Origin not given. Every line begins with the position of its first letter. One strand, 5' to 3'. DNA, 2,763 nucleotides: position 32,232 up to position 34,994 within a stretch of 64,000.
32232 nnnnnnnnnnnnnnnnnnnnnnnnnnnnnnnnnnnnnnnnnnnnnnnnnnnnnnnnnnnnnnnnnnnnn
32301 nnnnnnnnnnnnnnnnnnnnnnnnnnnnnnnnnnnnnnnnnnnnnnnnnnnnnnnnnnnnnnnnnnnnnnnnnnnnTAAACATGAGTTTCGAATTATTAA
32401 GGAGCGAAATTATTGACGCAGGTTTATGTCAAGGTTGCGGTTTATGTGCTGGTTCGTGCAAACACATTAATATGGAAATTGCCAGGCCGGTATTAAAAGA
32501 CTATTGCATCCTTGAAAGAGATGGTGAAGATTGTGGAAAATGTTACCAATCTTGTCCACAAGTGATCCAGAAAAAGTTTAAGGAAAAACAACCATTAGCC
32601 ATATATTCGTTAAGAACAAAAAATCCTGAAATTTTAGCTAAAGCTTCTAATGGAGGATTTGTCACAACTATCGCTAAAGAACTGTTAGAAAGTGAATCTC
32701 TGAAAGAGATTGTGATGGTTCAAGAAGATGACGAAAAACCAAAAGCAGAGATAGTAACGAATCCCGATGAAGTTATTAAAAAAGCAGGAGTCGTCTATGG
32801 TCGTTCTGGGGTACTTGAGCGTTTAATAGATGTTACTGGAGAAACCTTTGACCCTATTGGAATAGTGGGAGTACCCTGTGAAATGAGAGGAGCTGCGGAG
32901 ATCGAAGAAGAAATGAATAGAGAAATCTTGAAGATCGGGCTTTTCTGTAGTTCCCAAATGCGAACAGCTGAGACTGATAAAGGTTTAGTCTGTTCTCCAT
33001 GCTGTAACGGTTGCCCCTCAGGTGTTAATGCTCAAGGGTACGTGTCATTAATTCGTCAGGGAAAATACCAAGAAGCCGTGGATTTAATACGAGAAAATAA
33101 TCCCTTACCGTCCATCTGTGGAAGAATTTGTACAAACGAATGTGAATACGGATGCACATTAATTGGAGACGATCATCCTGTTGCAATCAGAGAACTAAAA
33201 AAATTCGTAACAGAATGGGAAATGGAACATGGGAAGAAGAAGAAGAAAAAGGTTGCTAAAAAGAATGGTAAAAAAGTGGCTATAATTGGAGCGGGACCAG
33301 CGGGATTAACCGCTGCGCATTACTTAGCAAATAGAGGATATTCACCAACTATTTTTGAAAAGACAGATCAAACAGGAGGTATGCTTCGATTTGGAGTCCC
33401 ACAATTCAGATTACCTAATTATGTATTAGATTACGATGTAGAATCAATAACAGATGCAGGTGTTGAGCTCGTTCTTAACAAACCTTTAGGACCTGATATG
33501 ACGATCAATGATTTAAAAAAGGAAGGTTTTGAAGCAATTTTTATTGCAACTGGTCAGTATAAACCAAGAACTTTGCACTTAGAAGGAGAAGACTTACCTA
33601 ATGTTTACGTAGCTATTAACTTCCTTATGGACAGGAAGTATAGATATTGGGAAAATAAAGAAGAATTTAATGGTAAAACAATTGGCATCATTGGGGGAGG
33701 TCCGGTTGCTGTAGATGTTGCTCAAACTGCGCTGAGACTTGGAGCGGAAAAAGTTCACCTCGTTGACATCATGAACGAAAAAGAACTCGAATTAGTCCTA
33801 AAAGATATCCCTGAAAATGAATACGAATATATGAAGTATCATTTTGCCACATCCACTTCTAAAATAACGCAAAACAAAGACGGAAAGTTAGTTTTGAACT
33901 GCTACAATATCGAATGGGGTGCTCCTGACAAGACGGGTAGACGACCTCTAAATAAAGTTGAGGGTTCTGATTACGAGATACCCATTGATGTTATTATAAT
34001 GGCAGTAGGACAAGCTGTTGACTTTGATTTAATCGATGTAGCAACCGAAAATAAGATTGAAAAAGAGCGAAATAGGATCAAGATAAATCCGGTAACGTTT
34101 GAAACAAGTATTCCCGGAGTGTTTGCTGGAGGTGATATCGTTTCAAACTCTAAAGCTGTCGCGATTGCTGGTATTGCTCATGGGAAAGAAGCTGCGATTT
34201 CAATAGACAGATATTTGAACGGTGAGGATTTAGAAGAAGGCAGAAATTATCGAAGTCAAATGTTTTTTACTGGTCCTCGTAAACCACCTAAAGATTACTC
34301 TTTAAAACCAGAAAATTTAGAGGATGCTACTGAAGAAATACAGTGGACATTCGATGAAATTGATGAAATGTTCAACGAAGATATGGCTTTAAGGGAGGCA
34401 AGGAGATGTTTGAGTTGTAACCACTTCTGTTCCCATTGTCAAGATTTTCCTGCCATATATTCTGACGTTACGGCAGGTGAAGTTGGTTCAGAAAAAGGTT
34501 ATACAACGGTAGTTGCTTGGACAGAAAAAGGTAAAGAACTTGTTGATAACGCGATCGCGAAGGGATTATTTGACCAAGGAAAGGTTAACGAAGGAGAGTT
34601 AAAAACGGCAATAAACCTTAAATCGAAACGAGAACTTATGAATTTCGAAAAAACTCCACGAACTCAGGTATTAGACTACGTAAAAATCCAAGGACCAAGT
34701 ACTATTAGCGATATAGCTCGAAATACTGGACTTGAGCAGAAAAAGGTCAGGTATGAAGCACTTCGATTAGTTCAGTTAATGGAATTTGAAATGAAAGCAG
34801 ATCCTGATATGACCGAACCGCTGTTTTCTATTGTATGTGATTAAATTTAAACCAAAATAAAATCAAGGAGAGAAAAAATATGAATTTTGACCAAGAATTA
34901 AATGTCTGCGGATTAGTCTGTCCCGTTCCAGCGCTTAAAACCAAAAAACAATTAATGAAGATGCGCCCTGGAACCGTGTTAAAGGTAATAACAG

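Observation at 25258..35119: Sulfur-relay (TusA, DsrE/F/H-like, DsrE2-like) genes fused into one supercluster with HdrCBA-MvhD-MvhG-like-FrhB::GltD and a second TusA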

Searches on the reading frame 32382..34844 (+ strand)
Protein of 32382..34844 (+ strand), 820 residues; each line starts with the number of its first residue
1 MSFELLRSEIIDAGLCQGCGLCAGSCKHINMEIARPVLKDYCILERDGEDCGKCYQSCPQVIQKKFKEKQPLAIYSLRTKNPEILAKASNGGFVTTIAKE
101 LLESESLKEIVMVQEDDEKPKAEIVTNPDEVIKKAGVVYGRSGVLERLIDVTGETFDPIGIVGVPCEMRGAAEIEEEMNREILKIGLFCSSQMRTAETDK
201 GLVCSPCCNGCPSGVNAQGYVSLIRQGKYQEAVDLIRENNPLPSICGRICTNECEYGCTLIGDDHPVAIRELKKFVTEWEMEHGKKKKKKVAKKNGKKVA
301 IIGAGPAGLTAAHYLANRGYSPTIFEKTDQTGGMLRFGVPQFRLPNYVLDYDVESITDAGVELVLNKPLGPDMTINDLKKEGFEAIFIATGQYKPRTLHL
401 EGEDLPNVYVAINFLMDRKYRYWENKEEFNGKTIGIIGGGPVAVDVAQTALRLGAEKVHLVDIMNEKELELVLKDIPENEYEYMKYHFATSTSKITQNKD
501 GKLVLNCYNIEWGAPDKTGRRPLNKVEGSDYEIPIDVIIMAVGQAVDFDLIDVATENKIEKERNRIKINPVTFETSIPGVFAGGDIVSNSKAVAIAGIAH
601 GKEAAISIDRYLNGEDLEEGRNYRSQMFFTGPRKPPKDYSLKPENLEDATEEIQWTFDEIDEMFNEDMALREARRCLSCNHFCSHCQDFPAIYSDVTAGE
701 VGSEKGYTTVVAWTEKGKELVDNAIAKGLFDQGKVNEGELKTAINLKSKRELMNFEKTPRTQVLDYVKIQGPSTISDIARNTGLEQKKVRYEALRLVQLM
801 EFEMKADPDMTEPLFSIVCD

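Call 4: search_protein_families(library=pfam, proteins=[window:32382-34844:+], max_evalue=0.01)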
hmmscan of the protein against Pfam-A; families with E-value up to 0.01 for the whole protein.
window:32382-34844:+ (820 aa): 21 families
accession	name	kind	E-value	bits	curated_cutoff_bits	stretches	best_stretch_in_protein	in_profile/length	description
PF07992.20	Pyr_redox_2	-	4.6e-27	95.6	26.1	1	297-596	1-286/291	Pyridine nucleotide-disulphide oxidoreductase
PF14691.11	Fer4_20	-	2.2e-23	82.6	25.8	2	190-284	13-112/113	Dihydroprymidine dehydrogenase domain II, 4Fe-4S cluster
PF04432.18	FrhB_FdhB_C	-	3.4e-17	63.1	23.3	2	666-733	80-145/150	Coenzyme F420 hydrogenase/dehydrogenase, beta subunit C terminus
PF04422.18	FrhB_FdhB_N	-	1.6e-14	54.2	22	1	75-146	2-75/78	Coenzyme F420 hydrogenase/dehydrogenase, beta subunit N-term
PF13738.12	Pyr_redox_3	-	8.7e-14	51.9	30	2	385-584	127-305/305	Pyridine nucleotide-disulphide oxidoreductase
PF13450.12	NAD_binding_8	-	7.9e-11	42.5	21.9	1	301-352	1-48/68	NAD(P)-binding Rossmann-like domain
PF00070.33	Pyr_redox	-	5.3e-10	40.1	22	2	434-502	2-73/82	Pyridine nucleotide-disulphide oxidoreductase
PF00743.25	FMO-like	-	9.1e-09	34.7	22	1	297-337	2-42/532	Flavin-binding monooxygenase-like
PF01266.30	DAO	-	1.5e-06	28.4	27.9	1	298-332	1-35/353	FAD dependent oxidoreductase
PF02826.25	2-Hacid_dh_C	-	3.2e-06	27.1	25.1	0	424-468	29-72/178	D-isomer specific 2-hydroxyacid dehydrogenase, NAD binding domain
PF00890.30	FAD_binding_2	-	1.6e-05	24.8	20.4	1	299-337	2-40/414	FAD binding domain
PF01494.25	FAD_binding_3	-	1.6e-05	24.7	22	1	298-331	3-36/349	FAD binding domain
PF12831.13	FAD_oxidored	-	2.1e-05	24.4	27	1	299-345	2-48/416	FAD dependent oxidoreductase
PF03486.20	HI0933_like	-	4.9e-05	23.3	50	1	298-333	2-37/244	HI0933-like protein Rossmann domain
PF01946.23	Thi4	-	5.1e-05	23.1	26.2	1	296-338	17-60/235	Thi4 family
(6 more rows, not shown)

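Call 31: search_solved_structures(query=window:32382-34844:+, max_evalue=0.001)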
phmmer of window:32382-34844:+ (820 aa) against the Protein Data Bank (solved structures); distinct sequences matched with E-value up to 0.001: 123 (the best 60 are shown).
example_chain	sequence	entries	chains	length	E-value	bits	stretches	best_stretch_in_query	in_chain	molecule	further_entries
9n5u_A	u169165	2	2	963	7.6e-90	305.3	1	201-621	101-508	NfnA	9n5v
9bov_A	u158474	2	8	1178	2.3e-84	287.2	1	201-682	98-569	Molybdopterin oxidoreductase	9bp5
8oh5_C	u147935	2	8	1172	5.2e-81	276.1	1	198-681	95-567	Formate dehydrogenase-O, major subunit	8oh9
4ylf_B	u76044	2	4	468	4.8e-73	249.7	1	182-615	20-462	Dihydropyrimidine dehydrogenase subunit A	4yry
5jca_L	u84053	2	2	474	1.7e-69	238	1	184-615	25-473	NADH-dependent Ferredoxin:NADP Oxidoreductase (NfnI) subunit alpha | NADH-dependent Ferredoxin:NADP Oxidoreductase subunit alpha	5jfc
5vj7_A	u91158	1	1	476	6.5e-63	216.2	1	184-613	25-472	Oxidoreductase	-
7mfm_I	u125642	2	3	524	8.7e-55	189.3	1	208-620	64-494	Glutamate synthase (NADPH) small chain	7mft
6s6s_G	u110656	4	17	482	1.2e-52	182.3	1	201-613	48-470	Glutamate synthase [NADPH] small chain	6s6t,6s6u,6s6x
2vdc_G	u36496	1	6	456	1.5e-52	181.9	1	206-613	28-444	GLUTAMATE SYNTHASE [NADPH] SMALL CHAIN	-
7m31_A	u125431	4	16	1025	2.7e-41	144.7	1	205-614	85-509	Dihydropyrimidine dehydrogenase [NADP(+)]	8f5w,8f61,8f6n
1gt8_A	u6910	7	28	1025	2.7e-41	144.7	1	205-614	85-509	DIHYDROPYRIMIDINE DEHYDROGENASE | Dihydropyrimidine dehydrogenase [NADP(+)]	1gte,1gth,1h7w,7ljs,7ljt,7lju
1h7x_A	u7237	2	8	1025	2.7e-41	144.7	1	205-614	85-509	DIHYDROPYRIMIDINE DEHYDROGENASE | Dihydropyrimidine dehydrogenase [NADP(+)]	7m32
8rja_E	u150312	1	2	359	1.6e-26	95.9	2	3-181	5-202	Coenzyme F420 hydrogenase/dehydrogenase, beta subunit C terminus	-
8riu_B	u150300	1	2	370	4.2e-23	84.5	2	6-175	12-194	Coenzyme F420 hydrogenase/dehydrogenase, beta subunit C terminus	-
7np8_A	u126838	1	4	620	3.2e-22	81.6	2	4-174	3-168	Coenzyme F420-dependent sulfite reductase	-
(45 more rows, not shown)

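Call 74: search_protein_families(library=ncbifam, proteins=[window:32382-34844:+], max_evalue=0.00001)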
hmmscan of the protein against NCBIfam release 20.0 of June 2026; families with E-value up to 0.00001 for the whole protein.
window:32382-34844:+ (820 aa): 51 families (the best 25 are shown)
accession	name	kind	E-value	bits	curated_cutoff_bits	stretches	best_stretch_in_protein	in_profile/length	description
NF009410.0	PRK12771.1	subfamily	5e-118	395.1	516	1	203-687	46-521/566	NAD(P)-binding protein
NF009454.0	PRK12814.1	equivalog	7.1e-109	365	916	1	194-683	91-574/657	putative NADPH-dependent glutamate synthase small subunit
NF009414.0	PRK12778.1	equivalog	5.3e-98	329.2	1103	1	175-613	307-750/752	bifunctional dihydroorotate dehydrogenase B NAD binding subunit/NADPH-dependent glutamate synthase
TIGR01316.1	gltA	equivalog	5.9e-92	308.8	471.75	1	185-612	12-449/449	NADPH-dependent glutamate synthase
TIGR03315.1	Se_ygfK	equivalog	5.7e-83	278.9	835.3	1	204-689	444-896/1012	putative selenate reductase subunit YgfK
NF010590.0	PRK13984.1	equivalog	1.2e-81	274.7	946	1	190-615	181-609/611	putative oxidoreductase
TIGR01318.1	gltD_gamma_fam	subfamily_domain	6.8e-78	262.3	482.95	1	190-613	31-466/467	glutamate synthase, small subunit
NF009408.0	PRK12769.1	equivalog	7.2e-71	239.2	1003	1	198-615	224-654/659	formate-dependent uric acid utilization protein AegA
TIGR01317.1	GOGAT_sm_gam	subfamily_domain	1.7e-68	231.6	447.7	1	206-615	50-481/485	glutamate synthase small subunit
NF009413.0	PRK12775.1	equivalog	5.2e-62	209.9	1895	1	184-613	318-755/1006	putative trifunctional 2-polyprenylphenol hydroxylase/glutamate synthase subunit beta/ferritin domain-containing protein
NF009415.0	PRK12779.1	equivalog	1e-61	209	1519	1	209-608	212-622/944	putative bifunctional glutamate synthase subunit beta/2-polyprenylphenol hydroxylase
NF009451.0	PRK12809.1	equivalog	3.6e-59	200.6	1154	1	184-606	193-628/639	formate-dependent uric acid utilization protein YgfT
NF009409.0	PRK12770.1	subfamily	1.9e-52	178.5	343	1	289-615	11-353/360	putative glutamate synthase subunit beta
NF045663.1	diclust_near_Sec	equivalog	5.9e-50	170.1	530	2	206-396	19-202/759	pyridine nucleotide-disulfide oxidoreductase/dicluster-binding protein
NF006807.0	PRK09325.1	subfamily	3.5e-29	101.8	269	2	73-192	9-138/283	coenzyme F420-reducing hydrogenase subunit beta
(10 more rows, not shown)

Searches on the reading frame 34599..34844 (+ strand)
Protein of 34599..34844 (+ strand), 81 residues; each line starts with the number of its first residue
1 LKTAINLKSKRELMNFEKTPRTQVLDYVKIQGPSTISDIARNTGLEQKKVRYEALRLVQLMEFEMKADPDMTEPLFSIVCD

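Call 73: search_protein_families(library=pfam, proteins=[window:34599-34844:+], max_evalue=0.1)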
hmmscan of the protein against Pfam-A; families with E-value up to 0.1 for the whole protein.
window:34599-34844:+ (81 aa): 4 families
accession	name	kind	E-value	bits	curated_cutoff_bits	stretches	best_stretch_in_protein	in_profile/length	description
PF25212.1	HVO_A0114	-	0.012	15.8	27.6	1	6-64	9-67/84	HVO_A0114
PF01022.26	HTH_5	-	0.02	15.2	22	1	21-52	4-34/47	Bacterial regulatory protein, arsR family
PF08221.17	HTH_9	-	0.059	13.9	23.4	1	24-59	18-53/62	RNA polymerase III subunit RPC82 helix-turn-helix domain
PF21320.3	HTH_65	-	0.071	13.7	24.1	1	21-51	12-42/75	Rv2258c-like winged HTH domain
